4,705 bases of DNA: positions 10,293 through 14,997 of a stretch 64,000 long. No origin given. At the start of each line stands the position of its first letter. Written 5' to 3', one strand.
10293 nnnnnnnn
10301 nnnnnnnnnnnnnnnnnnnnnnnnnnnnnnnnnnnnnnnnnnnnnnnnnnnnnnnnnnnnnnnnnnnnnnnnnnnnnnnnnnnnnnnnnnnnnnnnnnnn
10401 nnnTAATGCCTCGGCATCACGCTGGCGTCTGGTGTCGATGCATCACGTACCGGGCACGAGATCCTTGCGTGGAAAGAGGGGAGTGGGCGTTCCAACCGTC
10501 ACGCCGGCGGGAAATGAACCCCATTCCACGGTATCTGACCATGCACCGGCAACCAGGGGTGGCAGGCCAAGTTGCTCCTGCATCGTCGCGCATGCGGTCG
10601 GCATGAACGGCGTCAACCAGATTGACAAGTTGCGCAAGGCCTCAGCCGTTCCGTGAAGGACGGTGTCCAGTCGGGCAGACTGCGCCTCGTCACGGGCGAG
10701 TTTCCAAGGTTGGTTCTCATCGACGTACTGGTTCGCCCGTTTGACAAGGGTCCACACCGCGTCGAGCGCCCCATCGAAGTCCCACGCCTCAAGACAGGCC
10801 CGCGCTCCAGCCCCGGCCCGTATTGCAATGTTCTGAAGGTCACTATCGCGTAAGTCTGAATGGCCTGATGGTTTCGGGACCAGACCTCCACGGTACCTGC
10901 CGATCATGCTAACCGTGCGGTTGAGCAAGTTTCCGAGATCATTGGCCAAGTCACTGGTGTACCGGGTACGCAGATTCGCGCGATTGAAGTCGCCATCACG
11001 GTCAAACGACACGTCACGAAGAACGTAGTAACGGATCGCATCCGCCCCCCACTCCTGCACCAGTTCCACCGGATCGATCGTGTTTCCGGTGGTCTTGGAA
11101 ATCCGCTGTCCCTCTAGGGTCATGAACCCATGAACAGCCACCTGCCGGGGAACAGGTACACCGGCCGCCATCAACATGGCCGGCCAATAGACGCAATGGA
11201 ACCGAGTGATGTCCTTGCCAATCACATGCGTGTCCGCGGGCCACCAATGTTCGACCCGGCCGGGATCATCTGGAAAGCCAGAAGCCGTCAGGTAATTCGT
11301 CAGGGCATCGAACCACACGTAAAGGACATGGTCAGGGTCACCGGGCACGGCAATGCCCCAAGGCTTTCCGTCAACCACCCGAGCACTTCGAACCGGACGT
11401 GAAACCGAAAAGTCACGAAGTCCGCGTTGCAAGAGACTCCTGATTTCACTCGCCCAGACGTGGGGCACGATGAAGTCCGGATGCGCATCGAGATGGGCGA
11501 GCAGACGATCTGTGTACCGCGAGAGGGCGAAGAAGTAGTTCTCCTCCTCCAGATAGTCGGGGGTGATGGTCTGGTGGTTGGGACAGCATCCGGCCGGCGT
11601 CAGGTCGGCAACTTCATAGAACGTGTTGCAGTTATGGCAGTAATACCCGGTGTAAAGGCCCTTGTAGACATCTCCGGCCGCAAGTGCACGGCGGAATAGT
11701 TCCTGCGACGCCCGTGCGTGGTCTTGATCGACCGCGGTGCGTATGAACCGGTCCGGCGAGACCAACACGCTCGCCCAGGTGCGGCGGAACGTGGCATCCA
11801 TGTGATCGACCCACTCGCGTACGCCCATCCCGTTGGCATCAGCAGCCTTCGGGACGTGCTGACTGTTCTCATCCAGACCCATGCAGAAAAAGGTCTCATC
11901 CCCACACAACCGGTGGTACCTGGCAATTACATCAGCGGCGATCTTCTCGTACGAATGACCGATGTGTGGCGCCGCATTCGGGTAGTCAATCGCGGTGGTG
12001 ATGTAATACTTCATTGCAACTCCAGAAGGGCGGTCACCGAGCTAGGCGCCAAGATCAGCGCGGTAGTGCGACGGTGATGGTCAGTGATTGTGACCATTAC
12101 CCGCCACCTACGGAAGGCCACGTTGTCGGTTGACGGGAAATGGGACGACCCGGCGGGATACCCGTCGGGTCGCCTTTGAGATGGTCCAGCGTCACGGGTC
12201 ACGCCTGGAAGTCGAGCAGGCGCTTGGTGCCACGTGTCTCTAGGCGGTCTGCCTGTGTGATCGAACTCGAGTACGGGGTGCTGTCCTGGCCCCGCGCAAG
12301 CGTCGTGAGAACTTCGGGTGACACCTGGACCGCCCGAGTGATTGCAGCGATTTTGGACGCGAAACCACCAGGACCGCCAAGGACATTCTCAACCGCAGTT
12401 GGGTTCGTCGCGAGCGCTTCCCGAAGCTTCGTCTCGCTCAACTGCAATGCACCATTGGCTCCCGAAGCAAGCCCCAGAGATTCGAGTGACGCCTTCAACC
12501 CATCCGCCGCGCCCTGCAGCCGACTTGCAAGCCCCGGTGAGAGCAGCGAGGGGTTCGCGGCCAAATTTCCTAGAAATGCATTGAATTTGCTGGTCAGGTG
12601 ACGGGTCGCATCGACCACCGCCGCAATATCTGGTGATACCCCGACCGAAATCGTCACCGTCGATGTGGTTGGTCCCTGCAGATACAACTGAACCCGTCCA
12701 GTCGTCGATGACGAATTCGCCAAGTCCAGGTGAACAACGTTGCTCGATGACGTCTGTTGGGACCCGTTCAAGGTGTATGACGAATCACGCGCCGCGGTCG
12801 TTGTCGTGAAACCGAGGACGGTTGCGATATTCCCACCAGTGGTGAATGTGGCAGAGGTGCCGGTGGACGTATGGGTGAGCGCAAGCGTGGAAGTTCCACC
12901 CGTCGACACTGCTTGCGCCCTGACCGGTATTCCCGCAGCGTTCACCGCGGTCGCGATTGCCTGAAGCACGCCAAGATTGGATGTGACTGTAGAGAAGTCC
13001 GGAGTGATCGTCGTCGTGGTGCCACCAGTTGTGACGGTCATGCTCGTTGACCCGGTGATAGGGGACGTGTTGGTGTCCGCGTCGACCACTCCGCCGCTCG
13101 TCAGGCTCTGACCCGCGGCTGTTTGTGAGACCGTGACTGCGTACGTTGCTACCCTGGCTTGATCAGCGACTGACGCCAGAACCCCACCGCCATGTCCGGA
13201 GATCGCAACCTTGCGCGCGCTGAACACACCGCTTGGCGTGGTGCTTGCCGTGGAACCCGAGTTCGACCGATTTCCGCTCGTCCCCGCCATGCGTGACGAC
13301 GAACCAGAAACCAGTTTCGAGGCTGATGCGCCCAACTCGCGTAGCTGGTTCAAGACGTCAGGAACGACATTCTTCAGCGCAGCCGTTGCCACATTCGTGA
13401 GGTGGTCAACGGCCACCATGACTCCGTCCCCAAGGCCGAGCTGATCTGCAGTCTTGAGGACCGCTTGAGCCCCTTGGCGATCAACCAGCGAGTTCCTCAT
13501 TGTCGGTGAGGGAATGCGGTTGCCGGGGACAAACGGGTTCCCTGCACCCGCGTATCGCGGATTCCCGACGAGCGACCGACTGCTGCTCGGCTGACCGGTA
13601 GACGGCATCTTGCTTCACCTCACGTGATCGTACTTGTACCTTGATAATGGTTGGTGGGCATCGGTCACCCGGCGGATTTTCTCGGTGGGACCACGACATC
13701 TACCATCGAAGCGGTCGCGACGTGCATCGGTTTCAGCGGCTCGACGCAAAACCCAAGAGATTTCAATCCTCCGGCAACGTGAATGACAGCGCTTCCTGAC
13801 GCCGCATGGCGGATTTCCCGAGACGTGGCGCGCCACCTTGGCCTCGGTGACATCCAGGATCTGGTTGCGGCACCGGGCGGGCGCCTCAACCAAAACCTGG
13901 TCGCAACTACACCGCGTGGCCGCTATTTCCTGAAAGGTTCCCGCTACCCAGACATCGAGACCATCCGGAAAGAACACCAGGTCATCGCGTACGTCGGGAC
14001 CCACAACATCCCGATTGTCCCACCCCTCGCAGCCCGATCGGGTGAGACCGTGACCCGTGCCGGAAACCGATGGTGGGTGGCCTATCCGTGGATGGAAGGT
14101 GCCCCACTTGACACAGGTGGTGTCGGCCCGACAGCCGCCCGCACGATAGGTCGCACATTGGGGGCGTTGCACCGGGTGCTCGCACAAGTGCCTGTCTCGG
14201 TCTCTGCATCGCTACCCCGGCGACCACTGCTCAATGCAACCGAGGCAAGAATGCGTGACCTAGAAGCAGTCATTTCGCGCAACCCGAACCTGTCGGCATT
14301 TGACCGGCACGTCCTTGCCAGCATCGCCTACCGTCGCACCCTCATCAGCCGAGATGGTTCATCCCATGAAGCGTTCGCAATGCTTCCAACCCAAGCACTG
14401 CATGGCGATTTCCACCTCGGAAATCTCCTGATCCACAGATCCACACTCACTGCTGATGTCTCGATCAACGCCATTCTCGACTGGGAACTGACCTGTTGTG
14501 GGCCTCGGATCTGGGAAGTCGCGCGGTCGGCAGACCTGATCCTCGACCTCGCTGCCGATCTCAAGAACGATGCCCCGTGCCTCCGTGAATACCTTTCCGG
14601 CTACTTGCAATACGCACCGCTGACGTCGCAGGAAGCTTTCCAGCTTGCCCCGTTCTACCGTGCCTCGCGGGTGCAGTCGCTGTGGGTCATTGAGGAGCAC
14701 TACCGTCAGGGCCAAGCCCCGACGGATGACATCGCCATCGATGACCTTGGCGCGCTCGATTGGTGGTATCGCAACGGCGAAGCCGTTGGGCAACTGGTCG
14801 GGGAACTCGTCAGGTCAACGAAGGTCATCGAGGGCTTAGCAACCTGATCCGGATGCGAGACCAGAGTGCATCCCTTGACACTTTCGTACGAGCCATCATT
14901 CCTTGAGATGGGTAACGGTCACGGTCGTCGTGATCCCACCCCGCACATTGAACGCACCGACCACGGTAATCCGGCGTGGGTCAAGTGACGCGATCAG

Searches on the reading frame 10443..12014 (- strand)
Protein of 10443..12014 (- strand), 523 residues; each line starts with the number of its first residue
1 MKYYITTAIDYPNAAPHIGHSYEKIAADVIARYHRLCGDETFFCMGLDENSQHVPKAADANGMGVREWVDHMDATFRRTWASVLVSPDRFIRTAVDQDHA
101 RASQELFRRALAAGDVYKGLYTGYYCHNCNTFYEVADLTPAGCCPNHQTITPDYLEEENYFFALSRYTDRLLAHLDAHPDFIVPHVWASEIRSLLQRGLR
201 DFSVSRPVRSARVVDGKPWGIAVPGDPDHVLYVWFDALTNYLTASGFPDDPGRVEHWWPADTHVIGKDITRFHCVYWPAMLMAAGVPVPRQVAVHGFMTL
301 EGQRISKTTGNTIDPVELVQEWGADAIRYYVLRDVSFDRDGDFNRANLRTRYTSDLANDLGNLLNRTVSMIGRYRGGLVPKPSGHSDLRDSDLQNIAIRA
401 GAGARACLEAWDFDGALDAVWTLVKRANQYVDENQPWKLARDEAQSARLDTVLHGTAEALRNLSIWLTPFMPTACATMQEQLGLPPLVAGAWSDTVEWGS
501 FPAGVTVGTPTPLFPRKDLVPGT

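Call 59: search_protein_families(library=pfam, proteins=[window:10443-12014:-], max_evalue=0.00001)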
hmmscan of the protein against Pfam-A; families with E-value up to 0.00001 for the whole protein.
window:10443-12014:- (523 aa): 3 families
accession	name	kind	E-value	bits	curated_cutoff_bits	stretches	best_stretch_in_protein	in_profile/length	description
PF09334.17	tRNA-synt_1g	-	2.3e-89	300.3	20.1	2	151-367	175-390/391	tRNA synthetases class I (M)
PF00133.28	tRNA-synt_1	-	1.9e-22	80.1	22.7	1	229-334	297-404/414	tRNA synthetases class I (I, L, M and V)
PF01406.26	tRNA-synt_1e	-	6e-08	32.8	27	0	261-348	209-296/301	tRNA synthetases class I (C) catalytic domain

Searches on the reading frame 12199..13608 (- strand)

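Call 59: search_protein_families(library=pfam, proteins=[window:12199-13608:-], max_evalue=0.00001)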
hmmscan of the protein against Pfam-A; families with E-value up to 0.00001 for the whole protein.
window:12199-13608:- (469 aa): 1 family
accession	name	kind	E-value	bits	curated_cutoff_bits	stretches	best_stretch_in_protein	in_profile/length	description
PF07195.17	FliD_C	-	2.3e-11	44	25.4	1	370-427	117-181/236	Flagellar hook-associated protein 2 C-terminus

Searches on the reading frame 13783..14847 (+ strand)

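Call 59: search_protein_families(library=pfam, proteins=[window:13783-14847:+], max_evalue=0.00001)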
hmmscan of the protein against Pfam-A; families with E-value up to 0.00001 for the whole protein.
window:13783-14847:+ (354 aa): 1 family
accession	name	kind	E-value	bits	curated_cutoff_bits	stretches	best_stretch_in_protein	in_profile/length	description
PF01636.29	APH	-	1.6e-23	84.1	23.2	1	28-276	3-235/239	Phosphotransferase enzyme family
